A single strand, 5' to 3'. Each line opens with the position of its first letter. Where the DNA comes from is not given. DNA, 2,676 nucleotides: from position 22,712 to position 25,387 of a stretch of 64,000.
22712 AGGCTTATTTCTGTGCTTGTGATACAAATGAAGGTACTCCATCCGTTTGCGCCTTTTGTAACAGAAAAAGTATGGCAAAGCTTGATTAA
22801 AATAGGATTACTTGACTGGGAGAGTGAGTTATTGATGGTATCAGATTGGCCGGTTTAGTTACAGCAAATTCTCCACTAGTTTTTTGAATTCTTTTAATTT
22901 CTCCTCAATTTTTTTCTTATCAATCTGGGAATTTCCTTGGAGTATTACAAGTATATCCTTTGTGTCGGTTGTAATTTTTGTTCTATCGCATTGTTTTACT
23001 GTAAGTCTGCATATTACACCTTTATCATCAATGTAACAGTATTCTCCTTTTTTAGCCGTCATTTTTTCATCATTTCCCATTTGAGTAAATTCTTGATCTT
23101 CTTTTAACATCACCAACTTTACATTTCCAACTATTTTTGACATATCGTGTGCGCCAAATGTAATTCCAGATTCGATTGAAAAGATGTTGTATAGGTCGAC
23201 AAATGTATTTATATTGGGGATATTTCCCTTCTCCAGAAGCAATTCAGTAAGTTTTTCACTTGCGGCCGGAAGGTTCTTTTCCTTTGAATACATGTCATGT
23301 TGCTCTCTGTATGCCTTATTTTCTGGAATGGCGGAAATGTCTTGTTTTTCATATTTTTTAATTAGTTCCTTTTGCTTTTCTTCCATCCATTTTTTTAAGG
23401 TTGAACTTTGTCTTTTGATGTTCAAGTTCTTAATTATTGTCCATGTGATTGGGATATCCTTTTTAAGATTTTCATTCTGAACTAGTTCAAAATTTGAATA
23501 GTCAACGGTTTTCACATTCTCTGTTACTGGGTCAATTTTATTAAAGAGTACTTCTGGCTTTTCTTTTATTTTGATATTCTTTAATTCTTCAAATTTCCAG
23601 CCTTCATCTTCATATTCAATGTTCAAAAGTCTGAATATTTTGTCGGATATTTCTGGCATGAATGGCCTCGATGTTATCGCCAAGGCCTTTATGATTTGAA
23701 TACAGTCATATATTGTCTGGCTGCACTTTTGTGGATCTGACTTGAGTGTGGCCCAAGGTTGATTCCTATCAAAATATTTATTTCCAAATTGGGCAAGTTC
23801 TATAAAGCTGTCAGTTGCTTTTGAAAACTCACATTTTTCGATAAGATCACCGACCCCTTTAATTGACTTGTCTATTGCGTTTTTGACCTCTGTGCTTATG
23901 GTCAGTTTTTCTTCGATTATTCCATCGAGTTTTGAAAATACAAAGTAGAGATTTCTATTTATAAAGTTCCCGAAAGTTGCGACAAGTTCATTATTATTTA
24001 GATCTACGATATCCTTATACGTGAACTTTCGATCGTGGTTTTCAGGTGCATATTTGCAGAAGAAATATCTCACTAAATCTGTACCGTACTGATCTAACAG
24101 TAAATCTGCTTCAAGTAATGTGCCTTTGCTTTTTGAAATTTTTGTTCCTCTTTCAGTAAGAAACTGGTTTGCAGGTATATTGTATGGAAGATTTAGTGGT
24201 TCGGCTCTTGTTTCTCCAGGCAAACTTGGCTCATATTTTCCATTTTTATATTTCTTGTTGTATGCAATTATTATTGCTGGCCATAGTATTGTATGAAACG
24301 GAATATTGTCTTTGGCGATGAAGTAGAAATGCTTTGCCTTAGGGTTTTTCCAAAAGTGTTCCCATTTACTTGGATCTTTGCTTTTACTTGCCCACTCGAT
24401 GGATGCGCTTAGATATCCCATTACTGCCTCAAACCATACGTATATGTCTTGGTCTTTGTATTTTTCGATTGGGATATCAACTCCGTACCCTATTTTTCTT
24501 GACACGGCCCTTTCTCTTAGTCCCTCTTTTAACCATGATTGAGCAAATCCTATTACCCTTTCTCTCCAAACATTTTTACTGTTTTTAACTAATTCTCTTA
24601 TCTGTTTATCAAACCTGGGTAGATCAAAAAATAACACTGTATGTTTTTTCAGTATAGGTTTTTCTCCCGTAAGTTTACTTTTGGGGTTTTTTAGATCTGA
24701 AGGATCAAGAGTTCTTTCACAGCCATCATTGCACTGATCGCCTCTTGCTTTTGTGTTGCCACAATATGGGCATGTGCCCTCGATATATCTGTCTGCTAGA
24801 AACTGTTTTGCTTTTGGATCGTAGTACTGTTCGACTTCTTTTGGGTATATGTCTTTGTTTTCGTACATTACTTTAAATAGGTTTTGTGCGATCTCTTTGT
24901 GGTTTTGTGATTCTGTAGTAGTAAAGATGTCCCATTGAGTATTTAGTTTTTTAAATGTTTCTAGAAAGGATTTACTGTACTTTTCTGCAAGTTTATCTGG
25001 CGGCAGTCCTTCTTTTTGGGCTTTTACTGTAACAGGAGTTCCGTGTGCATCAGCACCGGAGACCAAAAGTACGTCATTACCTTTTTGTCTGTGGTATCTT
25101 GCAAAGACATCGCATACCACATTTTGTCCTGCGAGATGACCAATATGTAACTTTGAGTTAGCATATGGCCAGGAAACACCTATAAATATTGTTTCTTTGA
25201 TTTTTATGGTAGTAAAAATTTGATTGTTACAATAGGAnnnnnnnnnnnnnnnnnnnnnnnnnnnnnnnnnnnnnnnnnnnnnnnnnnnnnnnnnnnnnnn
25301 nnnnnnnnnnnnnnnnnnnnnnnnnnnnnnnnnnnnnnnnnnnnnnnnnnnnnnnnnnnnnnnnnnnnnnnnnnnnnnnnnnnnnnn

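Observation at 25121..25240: metG has no canonical start codon before its HIGH motif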

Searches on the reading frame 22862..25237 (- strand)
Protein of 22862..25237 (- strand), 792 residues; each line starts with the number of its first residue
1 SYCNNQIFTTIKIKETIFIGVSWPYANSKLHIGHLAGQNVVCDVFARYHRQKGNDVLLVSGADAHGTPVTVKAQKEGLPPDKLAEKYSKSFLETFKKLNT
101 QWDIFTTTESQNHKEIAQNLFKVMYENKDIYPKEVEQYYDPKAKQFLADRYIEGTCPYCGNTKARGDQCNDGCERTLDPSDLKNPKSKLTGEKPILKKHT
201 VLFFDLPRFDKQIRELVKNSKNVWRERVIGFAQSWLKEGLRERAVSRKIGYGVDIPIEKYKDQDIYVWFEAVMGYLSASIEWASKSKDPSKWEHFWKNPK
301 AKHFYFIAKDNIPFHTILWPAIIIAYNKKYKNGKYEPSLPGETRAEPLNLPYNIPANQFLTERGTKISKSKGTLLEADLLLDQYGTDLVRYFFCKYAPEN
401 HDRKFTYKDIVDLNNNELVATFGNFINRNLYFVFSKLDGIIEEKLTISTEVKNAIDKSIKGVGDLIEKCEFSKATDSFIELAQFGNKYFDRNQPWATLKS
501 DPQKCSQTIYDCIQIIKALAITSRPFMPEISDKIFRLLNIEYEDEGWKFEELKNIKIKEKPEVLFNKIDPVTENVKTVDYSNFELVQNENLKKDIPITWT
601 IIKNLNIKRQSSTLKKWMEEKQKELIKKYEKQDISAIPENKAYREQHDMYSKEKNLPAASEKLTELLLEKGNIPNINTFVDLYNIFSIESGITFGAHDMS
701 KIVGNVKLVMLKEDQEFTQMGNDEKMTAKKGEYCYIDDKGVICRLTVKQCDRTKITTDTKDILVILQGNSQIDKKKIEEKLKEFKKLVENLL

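Call 8: search_protein_families(library=pfam, proteins=[window:22862-25237:-])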
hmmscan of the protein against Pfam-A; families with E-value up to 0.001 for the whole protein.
window:22862-25237:- (792 aa): 7 families
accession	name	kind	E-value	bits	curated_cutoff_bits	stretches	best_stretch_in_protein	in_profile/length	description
PF09334.17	tRNA-synt_1g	-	8.1e-136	453.3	20.1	1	18-429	2-390/391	tRNA synthetases class I (M)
PF03483.22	B3_4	-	2.4e-20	73.3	29.3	1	658-776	18-136/174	B3/4 domain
PF00133.28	tRNA-synt_1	-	3.1e-16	59.6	22.7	1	12-257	20-245/414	tRNA synthetases class I (I, L, M and V)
PF19303.5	Anticodon_3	-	3.1e-15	56.8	23.5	1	450-569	13-136/152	Anticodon binding domain of methionyl tRNA ligase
PF01406.26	tRNA-synt_1e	-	1.3e-07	31.8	27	1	26-141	19-133/301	tRNA synthetases class I (C) catalytic domain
PF08264.19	Anticodon_1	-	1.6e-06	28.5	25.1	1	455-568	8-104/148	Anticodon-binding domain of tRNA ligase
PF01921.24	tRNA-synt_1f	-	5.4e-05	22.7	27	0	351-413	267-328/360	tRNA synthetases class I (K)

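Call 9: search_protein_families(library=ncbifam, proteins=[window:22862-25237:-])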
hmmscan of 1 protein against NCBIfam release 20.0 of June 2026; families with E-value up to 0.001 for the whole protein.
window:22862-25237:- (792 aa): 18 families
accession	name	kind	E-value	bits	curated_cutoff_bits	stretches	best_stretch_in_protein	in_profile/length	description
NF001100.0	PRK00133.1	equivalog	3.9e-160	534.6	587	1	14-604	4-546/676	methionine--tRNA ligase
TIGR00398.1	metG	equivalog_domain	4.1e-145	484.5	336.35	2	19-327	3-308/530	methionine--tRNA ligase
NF008900.0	PRK12267.1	equivalog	9.1e-80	268.9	598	2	14-327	3-280/648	methionine--tRNA ligase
NF008859.0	PRK11893.2-1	equivalog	3.2e-40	138.5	553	1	19-413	6-376/498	methionine--tRNA ligase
NF008860.0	PRK11893.2-2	equivalog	2.1e-35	122.7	761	2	19-279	5-261/583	methionine--tRNA ligase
NF008863.0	PRK11893.2-5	equivalog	1.1e-29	103.5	551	2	22-217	12-208/531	methionine--tRNA ligase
NF008957.0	PRK12300.1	subfamily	4e-25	88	677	2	4-75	19-91/946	leucine--tRNA ligase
TIGR00396.1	leuS_bact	equivalog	1.4e-22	79.6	548.4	1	14-160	28-178/843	leucine--tRNA ligase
NF009687.0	PRK13208.1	equivalog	2.2e-22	79.1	738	2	16-152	39-189/801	valine--tRNA ligase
TIGR00422.1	valS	equivalog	5.3e-20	71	612.1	2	362-669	522-833/863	valine--tRNA ligase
TIGR00395.1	leuS_arch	equivalog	3.1e-19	68.5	648.5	2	351-629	605-867/938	leucine--tRNA ligase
TIGR00392.1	ileS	equivalog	3.9e-19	68.3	621.4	2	360-588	605-831/861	isoleucine--tRNA ligase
NF004349.1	PRK05729.1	equivalog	6.3e-17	61.1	704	2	358-630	513-774/860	valine--tRNA ligase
NF008861.0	PRK11893.2-3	equivalog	8.9e-17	60.9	633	1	17-207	8-201/496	methionine--tRNA ligase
TIGR00472.1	pheT_bact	equivalog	1.3e-09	36.9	402.65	1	635-764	209-336/798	phenylalanine--tRNA ligase subunit beta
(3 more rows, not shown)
